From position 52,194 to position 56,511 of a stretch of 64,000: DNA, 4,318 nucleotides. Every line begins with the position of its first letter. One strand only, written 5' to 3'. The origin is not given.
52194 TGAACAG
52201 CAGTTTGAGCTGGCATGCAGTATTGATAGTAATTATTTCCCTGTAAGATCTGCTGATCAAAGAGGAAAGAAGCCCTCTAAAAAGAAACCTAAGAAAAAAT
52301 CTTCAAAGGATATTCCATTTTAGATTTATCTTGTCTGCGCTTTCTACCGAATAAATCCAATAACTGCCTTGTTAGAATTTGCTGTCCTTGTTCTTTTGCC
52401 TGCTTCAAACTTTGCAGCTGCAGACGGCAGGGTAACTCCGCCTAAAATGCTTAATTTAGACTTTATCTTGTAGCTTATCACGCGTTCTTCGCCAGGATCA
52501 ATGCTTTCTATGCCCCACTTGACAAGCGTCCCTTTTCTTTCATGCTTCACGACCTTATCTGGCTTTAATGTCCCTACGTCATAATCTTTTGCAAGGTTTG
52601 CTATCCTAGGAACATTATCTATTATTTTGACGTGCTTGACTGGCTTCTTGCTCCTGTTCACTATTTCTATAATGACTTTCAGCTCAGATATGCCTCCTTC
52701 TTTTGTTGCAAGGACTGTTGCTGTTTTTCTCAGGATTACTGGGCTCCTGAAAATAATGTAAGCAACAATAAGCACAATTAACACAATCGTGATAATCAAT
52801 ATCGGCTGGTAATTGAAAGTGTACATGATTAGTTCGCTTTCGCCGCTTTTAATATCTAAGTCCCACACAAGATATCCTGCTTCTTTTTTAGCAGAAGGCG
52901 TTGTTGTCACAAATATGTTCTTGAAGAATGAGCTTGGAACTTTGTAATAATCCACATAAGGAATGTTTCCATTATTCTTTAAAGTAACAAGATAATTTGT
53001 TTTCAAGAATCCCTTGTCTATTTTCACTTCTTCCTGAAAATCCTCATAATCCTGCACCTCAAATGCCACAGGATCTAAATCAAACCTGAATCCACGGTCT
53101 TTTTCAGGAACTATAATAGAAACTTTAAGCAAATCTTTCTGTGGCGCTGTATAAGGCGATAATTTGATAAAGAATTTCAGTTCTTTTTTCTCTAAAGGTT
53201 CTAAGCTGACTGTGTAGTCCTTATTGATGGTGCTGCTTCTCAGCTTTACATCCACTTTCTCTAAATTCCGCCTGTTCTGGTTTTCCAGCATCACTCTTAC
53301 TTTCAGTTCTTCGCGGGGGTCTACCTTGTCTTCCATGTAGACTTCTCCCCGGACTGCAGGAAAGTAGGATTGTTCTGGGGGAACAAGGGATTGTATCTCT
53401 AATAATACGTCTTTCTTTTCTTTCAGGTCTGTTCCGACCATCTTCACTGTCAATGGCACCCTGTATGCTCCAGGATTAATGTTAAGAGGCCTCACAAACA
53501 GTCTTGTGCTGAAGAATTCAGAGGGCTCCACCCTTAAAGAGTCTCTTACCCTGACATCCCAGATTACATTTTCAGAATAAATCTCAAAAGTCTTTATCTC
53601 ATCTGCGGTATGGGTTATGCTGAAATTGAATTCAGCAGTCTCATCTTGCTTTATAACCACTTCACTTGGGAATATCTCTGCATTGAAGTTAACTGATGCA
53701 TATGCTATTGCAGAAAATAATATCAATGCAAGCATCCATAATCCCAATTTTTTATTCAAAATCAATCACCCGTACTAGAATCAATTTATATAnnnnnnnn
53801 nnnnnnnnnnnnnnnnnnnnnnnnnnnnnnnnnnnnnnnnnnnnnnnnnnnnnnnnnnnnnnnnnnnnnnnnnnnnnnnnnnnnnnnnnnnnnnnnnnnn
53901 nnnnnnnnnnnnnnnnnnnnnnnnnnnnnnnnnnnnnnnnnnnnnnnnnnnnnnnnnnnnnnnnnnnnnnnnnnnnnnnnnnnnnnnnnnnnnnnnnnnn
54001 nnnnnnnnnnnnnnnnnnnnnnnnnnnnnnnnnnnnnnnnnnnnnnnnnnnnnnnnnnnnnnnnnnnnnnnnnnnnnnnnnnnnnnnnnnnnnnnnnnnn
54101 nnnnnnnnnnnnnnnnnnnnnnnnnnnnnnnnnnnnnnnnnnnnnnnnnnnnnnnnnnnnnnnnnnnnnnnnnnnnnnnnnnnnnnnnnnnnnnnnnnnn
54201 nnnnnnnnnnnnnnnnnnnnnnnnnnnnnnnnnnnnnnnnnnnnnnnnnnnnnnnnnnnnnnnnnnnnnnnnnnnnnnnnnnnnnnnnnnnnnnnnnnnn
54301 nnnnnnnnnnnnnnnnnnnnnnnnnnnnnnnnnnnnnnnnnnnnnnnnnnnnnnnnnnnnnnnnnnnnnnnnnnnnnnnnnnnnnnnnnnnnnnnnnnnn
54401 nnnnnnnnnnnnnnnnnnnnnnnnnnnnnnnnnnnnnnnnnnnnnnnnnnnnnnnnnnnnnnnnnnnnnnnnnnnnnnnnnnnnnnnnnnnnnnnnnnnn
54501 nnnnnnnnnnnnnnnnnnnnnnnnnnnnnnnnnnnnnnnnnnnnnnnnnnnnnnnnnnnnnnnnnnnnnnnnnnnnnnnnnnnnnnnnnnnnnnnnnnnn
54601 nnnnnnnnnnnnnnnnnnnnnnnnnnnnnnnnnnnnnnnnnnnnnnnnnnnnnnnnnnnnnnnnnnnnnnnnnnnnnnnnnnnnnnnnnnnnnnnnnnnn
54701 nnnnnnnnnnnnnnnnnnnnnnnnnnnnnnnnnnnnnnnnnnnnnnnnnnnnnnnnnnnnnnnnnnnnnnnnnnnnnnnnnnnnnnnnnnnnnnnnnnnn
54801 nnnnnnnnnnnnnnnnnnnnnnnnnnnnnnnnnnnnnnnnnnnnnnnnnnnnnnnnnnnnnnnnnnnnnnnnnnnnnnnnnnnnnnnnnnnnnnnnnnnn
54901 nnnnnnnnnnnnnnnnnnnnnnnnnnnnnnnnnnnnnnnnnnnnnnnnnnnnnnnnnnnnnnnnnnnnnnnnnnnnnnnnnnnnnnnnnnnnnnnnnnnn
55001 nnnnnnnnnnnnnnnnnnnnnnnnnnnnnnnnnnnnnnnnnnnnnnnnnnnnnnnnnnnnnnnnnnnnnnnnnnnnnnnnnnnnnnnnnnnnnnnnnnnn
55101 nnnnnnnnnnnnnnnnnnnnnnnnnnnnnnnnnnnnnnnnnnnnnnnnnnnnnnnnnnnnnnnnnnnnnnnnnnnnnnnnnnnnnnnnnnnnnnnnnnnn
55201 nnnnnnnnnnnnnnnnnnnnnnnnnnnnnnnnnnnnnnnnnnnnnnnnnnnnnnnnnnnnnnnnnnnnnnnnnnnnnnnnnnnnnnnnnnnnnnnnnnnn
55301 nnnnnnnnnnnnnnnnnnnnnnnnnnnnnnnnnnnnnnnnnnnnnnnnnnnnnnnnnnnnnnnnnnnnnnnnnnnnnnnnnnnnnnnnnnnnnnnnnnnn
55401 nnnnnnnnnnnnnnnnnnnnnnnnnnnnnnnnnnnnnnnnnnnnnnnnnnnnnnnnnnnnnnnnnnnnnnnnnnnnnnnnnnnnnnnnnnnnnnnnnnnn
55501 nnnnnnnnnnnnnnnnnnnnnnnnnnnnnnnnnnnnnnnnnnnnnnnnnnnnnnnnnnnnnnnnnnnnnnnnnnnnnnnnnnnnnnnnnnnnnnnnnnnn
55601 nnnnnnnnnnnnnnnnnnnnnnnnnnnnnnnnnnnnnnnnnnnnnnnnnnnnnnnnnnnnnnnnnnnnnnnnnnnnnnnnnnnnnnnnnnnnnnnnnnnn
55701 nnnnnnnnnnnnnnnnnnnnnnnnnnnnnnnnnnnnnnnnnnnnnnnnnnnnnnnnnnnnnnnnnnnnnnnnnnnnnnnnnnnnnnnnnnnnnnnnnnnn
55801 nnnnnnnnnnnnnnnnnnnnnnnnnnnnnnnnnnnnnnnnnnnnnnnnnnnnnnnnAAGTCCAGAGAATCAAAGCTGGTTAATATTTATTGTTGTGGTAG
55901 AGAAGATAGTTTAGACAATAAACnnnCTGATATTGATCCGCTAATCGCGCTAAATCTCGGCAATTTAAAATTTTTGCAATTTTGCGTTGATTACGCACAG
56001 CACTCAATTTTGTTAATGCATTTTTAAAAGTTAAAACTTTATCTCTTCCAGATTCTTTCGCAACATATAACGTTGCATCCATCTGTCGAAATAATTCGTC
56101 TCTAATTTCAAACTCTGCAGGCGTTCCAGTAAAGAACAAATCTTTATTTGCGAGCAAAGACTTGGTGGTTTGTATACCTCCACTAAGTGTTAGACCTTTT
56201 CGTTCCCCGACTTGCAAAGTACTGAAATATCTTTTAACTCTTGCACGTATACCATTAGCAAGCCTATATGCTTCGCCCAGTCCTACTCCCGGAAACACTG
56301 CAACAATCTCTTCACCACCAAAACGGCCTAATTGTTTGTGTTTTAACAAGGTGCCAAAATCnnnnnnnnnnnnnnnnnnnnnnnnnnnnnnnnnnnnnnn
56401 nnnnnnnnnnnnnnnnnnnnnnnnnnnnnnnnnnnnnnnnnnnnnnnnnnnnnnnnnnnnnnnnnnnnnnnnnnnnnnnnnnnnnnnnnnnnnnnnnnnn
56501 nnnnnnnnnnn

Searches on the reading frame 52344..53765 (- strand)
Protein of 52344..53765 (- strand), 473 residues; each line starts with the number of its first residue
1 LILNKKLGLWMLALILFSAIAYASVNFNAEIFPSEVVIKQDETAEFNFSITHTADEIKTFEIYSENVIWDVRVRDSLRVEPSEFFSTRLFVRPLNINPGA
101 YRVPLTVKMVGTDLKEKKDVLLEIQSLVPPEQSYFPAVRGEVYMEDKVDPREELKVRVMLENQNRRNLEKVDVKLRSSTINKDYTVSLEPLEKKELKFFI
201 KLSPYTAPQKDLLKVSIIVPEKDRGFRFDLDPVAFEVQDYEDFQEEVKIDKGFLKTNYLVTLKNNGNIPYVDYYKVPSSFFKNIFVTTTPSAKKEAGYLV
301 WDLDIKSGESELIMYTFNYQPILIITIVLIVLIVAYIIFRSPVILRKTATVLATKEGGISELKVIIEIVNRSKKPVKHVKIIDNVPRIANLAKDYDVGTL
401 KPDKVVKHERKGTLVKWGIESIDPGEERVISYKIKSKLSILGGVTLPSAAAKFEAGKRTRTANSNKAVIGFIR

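Call 3: search_protein_families(library=pfam, proteins=[window:52344-53765:-], max_evalue=0.01)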
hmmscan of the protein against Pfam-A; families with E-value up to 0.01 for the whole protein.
window:52344-53765:- (473 aa): 1 family
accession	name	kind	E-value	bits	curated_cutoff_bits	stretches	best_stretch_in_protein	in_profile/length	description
PF13598.12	DUF4139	-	0.0026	17.9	31.8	0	362-435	131-200/205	Domain of unknown function (DUF4139)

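Call 51: search_protein_families(library=padloc, proteins=[window:52344-53765:-], max_evalue=0.01)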
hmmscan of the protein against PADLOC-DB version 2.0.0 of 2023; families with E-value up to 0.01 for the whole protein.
window:52344-53765:- (473 aa): 0 families

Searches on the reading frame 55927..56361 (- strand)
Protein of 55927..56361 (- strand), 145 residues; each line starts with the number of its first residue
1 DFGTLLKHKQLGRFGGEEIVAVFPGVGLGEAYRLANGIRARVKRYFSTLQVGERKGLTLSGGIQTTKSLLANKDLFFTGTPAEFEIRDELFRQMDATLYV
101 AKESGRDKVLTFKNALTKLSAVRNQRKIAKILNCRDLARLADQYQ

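Call 59: find_related_loci(query=A5, collection=metagenome_contigs, flank=8000)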
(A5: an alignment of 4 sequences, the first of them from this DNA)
Query A5 (145 aa) in metagenome_contigs; peptide patterns used: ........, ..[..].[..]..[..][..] (x = any residue, [..] = any of these).
197 stretches matched a pattern; 17 encode a relative of the query (tblastn E <= 1e-3); 17 distinct loci.
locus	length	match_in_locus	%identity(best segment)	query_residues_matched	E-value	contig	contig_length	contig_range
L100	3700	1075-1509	57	1-145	7e-55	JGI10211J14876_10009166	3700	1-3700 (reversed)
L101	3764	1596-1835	34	11-109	3e-11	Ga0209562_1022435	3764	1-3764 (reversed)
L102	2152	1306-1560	38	12-111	7e-10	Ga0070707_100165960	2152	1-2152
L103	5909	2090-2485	34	2-116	2e-9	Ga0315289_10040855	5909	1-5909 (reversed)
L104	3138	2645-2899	38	12-111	7e-9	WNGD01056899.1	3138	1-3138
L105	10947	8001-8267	32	11-112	7e-9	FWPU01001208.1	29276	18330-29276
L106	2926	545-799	36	12-111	2e-8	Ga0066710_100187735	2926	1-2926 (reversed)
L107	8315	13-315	27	11-129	2e-7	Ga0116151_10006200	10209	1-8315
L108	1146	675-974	31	2-114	3e-7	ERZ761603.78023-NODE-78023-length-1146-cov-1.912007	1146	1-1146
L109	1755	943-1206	29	11-113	3e-7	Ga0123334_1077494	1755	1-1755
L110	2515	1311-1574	33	11-111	4e-7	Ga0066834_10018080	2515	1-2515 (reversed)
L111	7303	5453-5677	30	12-109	6e-7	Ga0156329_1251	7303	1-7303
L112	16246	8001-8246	34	11-107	1e-6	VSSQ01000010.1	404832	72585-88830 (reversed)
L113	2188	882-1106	29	12-109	5e-6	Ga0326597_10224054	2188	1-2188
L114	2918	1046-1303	28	11-114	7e-6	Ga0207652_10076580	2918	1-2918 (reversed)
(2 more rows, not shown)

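Call 84: find_related_loci(query=A5, collection=viral_contigs, flank=8000)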
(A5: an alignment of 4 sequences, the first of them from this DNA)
Query A5 (145 aa) in viral_contigs; peptide patterns used: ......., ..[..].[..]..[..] (x = any residue, [..] = any of these).
34 stretches matched a pattern, but none encodes a relative of the query by tblastn (E <= 1e-3).

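Call 91: search_protein_families(library=ncbifam, proteins=[L103:3952-5373:-, L103:2652-3941:+, L103:5456-5821:-, L103:1364-2590:+], max_evalue=0.00001)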
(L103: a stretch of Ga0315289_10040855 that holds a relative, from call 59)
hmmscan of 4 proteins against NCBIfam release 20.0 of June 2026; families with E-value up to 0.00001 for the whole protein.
L103:3952-5373:- (473 aa): 10 families
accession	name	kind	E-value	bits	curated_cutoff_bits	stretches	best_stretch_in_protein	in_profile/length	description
NF003169.0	PRK04156.1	equivalog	3.3e-113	379.3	516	1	3-414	6-415/567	glutamate--tRNA ligase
TIGR00463.1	gltX_arch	equivalog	2.4e-91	307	401.75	1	3-412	2-404/560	glutamate--tRNA ligase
TIGR00440.1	glnS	equivalog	5.7e-49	167.4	425.8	1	95-393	3-301/524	glutamine--tRNA ligase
NF011291.0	PRK14703.1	equivalog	1.1e-42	146.3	681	1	92-388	31-328/769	glutamine--tRNA ligase/YqeY domain fusion protein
TIGR00464.1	gltX_bact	equivalog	2.1e-29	102.8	289.95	1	93-321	2-228/470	glutamate--tRNA ligase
TIGR03838.1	queuosine_YadB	equivalog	5.2e-23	81.8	276.7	1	94-321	2-216/272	tRNA glutamyl-Q(34) synthetase GluQRS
NF004314.0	PRK05710.1-3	equivalog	7.2e-23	81.4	256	2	93-205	7-118/297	tRNA glutamyl-Q(34) synthetase GluQRS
NF004315.1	PRK05710.1-4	equivalog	1.1e-18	67.6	250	1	95-198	1-104/274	tRNA glutamyl-Q(34) synthetase GluQRS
NF004313.0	PRK05710.1-2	equivalog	5.9e-18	65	380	1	93-200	5-112/299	tRNA glutamyl-Q(34) synthetase GluQRS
NF004312.0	PRK05710.1-1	equivalog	3e-13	49.8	453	1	91-193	12-114/306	tRNA glutamyl-Q(34) synthetase GluQRS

L103:2652-3941:+ (429 aa): 46 families (the best 25 are shown)
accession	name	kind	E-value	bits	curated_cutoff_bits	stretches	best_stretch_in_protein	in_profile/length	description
TIGR02394.1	rpoS_proteo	equivalog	1.5e-58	198.6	378.7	1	124-399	9-279/285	RNA polymerase sigma factor RpoS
NF041931.2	MzaA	equivalog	1.1e-54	186.5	800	1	161-392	475-703/726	MZA anti-phage system associated sigma-70 family RNA polymerase sigma factor MzaA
NF004207.0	PRK05657.1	equivalog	2e-53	181.9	394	1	124-397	52-320/329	RNA polymerase sigma factor RpoS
TIGR02997.1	Sig70-cyanoRpoD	subfamily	4.3e-52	177.2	384.5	1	161-390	74-297/298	RNA polymerase sigma factor, RpoD/SigA family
NF006666.0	PRK09210.1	equivalog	6.4e-51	173.8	572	1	131-390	102-356/370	RNA polymerase sigma factor RpoD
TIGR02393.1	RpoD_Cterm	equivalog_domain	2.3e-49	168.2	354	1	162-393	1-227/238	RNA polymerase sigma factor RpoD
NF004208.0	PRK05658.1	equivalog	1.9e-46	159.3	555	1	161-391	392-617/631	RNA polymerase sigma factor RpoD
NF004562.0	PRK05901.1-4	equivalog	1.3e-42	146.1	779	1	161-393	316-543/571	RNA polymerase sigma factor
NF004615.0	PRK05949.1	subfamily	9.6e-41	139.7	530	1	142-396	73-320/327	RNA polymerase sigma factor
NF005642.0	PRK07405.1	subfamily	3e-40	138.4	524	1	161-393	82-308/318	RNA polymerase sigma factor SigD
NF005920.0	PRK07921.1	subfamily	8.7e-40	136.7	464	1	142-389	72-313/328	RNA polymerase sigma factor SigB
NF005643.0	PRK07406.1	equivalog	1.6e-39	136.1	500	1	117-389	124-382/397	RNA polymerase sigma factor RpoD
NF004561.0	PRK05901.1-3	equivalog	1.7e-39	136.3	582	1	155-384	294-517/537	RNA polymerase sigma factor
NF005143.0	PRK06596.1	subfamily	6.9e-39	134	241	1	129-395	15-282/285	RNA polymerase factor sigma-32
TIGR02392.1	rpoH_proteo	equivalog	2.1e-38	132.5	323.1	1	132-394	5-268/270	RNA polymerase sigma factor RpoH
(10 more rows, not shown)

L103:5456-5821:- (121 aa): 0 families

L103:1364-2590:+ (408 aa): 18 families
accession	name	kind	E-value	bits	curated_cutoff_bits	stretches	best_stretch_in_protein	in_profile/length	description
TIGR00254.1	GGDEF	domain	9.6e-34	116.5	37.4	2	87-161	1-74/168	diguanylate cyclase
NF007135.0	PRK09581.1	equivalog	1.2e-29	103.5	474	2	60-161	268-361/457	PleD family two-component system response regulator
NF038266.1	diguan_SiaD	equivalog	1.6e-25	89.9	290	1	52-161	61-163/252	biofilm regulation diguanylate cyclase SiaD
NF007380.0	PRK09894.1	equivalog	2.3e-23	83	256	1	87-160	125-195/296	diguanylate cyclase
NF041606.1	dguan_cyc_DgcA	equivalog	9.6e-22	77.4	370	1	87-160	174-246/340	diguanylate cyclase DgcA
NF047654.1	DiguCycDgcRLepto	equivalog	4.3e-21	75.1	500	1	85-160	127-201/295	diguanylate cyclase DgcR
NF011955.1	PRK15426.1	equivalog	4.6e-20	71.3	408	1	70-161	381-467/564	cellulose biosynthesis regulator diguanylate cyclase DgcQ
NF007599.0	PRK10245.1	equivalog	1.5e-18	66.5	402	1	82-161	201-279/371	diguanylate cyclase AdrA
NF047872.1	GGDEF_GdpS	equivalog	9e-17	61.3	400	1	77-159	173-254/355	GGDEF domain-containing protein GdpS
NF007423.1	PRK09966.1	equivalog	1.6e-16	60.2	325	1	86-161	234-308/390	diguanylate cyclase DgcN/YfiN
NF051473.1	DigCycDgcsShew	equivalog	9.1e-15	54.8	400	1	71-160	116-203/291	diguanylate cyclase DgcS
NF045675.1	PhdiestaseDibA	equivalog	2.2e-13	49.4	980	1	82-164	190-275/623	phosphodiesterase DibA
NF007474.0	PRK10060.1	equivalog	6.8e-13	47.7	782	1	82-163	228-306/663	cyclic di-GMP phosphodiesterase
NF007298.0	PRK09776.1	equivalog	1.7e-12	46.1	1135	1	82-161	675-753/1111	diguanylate cyclase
NF053781.1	cdiGMPphdstlr2612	equivalog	5.7e-12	44.1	1600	1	77-159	826-908/1268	Tlr1612 family c-di-GMP phosphodiesterase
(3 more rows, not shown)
